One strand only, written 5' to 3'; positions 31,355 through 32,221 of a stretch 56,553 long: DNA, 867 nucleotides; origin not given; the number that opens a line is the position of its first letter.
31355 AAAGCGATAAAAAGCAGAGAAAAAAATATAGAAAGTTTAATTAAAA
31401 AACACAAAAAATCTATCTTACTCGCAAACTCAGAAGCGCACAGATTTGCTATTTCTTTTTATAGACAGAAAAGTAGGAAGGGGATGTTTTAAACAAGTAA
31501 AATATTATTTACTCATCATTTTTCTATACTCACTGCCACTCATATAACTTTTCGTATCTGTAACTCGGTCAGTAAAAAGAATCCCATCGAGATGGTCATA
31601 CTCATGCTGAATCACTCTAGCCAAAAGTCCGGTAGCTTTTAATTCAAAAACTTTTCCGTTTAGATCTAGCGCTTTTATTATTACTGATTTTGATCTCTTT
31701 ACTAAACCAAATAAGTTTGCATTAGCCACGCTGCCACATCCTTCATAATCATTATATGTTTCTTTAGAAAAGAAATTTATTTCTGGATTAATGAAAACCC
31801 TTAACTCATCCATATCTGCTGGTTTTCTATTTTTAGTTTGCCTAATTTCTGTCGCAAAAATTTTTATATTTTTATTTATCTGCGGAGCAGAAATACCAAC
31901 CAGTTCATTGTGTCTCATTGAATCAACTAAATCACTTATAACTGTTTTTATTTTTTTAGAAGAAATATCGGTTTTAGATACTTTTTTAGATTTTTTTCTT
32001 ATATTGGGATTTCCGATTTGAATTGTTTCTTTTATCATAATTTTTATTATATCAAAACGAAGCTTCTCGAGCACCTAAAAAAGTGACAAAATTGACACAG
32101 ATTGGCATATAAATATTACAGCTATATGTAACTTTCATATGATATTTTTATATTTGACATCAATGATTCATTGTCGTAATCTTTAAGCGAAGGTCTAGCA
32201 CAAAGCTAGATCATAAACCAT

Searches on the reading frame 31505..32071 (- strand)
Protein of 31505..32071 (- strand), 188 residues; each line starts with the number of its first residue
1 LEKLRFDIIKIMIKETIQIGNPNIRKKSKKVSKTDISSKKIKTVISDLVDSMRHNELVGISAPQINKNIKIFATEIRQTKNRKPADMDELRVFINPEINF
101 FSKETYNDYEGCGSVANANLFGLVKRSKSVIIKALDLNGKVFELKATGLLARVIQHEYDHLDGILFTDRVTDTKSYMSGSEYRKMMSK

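Call 90: search_protein_families(library=pfam, proteins=[window:31505-32071:-], max_evalue=0.0001)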
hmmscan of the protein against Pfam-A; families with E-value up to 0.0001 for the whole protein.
window:31505-32071:- (188 aa): 1 family
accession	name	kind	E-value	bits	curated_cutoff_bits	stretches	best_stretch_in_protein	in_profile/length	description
PF01327.26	Pep_deformylase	-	4.3e-44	150.3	22.8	1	14-174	2-154/156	Polypeptide deformylase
